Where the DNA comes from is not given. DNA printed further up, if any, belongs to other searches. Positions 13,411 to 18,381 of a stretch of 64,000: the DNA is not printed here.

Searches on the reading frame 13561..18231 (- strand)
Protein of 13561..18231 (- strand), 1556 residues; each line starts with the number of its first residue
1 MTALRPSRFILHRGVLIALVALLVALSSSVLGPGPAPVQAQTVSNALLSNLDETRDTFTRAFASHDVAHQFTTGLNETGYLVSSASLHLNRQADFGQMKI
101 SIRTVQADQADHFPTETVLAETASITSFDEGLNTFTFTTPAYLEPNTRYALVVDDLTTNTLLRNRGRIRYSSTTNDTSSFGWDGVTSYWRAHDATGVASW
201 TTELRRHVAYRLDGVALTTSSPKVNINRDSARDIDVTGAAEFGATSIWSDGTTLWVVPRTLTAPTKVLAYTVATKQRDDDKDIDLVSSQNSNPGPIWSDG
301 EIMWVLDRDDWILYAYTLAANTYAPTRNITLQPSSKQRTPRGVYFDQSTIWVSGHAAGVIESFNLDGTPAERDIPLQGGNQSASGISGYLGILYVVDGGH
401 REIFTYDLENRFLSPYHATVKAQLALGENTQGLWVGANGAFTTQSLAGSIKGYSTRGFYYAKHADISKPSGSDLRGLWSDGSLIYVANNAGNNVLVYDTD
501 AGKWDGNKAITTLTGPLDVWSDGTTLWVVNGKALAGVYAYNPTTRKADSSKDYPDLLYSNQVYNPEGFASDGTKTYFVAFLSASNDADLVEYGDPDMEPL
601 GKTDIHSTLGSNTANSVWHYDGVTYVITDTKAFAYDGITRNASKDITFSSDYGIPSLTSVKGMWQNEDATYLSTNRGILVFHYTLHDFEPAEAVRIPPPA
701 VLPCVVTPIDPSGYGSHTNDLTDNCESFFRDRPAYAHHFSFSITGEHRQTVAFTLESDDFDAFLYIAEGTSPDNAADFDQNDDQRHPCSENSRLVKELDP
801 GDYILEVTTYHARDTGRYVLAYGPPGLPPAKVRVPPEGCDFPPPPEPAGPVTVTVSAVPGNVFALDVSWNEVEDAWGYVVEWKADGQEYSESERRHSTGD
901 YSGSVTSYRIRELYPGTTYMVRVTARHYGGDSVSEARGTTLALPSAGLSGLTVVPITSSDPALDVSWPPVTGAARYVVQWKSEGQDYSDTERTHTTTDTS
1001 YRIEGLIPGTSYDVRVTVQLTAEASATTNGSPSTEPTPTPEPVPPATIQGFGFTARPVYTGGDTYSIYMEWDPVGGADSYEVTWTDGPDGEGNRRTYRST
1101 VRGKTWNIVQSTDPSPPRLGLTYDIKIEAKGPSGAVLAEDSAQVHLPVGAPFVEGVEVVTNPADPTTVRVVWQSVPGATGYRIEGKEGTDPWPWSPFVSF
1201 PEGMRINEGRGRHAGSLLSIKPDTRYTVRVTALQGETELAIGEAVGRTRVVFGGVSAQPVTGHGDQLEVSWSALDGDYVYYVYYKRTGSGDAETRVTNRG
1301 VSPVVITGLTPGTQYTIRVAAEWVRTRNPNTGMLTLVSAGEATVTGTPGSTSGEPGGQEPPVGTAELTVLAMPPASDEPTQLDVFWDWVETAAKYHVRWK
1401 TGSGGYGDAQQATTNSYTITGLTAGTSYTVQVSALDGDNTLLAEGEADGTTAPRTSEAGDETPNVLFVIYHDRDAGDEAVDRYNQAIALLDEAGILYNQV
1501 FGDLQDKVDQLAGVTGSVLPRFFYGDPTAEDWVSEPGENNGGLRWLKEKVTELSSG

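Call 7: search_protein_families(library=pfam, proteins=[window:13561-18231:-], max_evalue=1)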
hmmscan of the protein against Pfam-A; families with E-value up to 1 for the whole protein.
window:13561-18231:- (1556 aa): 13 families
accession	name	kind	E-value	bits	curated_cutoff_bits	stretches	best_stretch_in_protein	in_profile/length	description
PF00041.27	fn3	-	3.3e-34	117.4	25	5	950-1025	5-78/84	Fibronectin type III domain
PF25059.1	FN3_DSCAM-DSCAML_C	-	8e-15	55.4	39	3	878-942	23-81/89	DSCAM/DSCAML C-terminal Fn3-like domain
PF16656.11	Pur_ac_phosph_N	-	4.6e-14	53.2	30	4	864-927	14-82/93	Purple acid Phosphatase, N-terminal domain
PF09294.16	Interfer-bind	-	2.2e-12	47.6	21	3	1266-1322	30-85/104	Interferon-alpha/beta receptor, fibronectin type III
PF25300.1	Fn3_Dep-1_3rd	-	3.9e-05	23.9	26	1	963-1028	13-81/85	Dep-1 third Fn3-like domain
PF17425.8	Arylsulfotran_N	-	8.2e-05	23.1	24.2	1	970-1022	22-76/88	Arylsulfotransferase Ig-like domain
PF21466.3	GH101_dom-5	-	0.0014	18.9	27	0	987-1027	34-74/145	Endo-alpha-N-acetylgalactosaminidase, domain 5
PF16383.10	DUF4992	-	0.0016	18.6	29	1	1150-1252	49-142/183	Domain of unknown function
PF24421.1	Ig_J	-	0.0022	18.5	29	0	972-1018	39-84/104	Tip attachment protein J, Ig-like domain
PF24942.1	Fn3_Dep-1_1st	-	0.0065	17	26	0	985-1023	41-82/96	Dep-1 first Fn3-like domain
PF24169.1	Fn3-I_PB4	-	0.019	15.8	27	0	1275-1320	22-67/88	Straight fiber protein PB4 first Fn3-like domain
PF10179.15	NDNF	-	0.14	12.7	27.3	0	903-940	86-123/127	Neuron-derived neurotrophic factor, first Fn(III) domain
PF24801.1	FNIII-A_GpJ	-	0.21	12.2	27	0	985-1026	69-108/126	Tip attachment protein J,FNIII-A domain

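Call 8: search_protein_families(library=ncbifam, proteins=[window:13561-18231:-], max_evalue=1)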
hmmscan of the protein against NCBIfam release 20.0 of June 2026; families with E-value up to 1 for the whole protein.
window:13561-18231:- (1556 aa): 3 families
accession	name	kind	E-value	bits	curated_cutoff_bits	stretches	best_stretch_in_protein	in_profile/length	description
NF045522.1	MXAN_2561_fam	equivalog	3e-12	46.6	150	2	956-1039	177-259/304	MXAN_2561 family MXYO-CTERM-anchored protein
NF041539.1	choice_anch_R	domain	6.8e-12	45.6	30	1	49-202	1-143/155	choice-of-anchor R domain-containing protein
NF047903.1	MmDecMmdC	equivalog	0.1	13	200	1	1007-1069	8-70/132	methylmalonyl-CoA decarboxylase subunit gamma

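Call 29: find_encoding_contigs(protein=window:13561-18231:-, flank=3000, max_places=4)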
Protein window:13561-18231:- (1556 aa): no gene with exactly this product is on record in the collection.
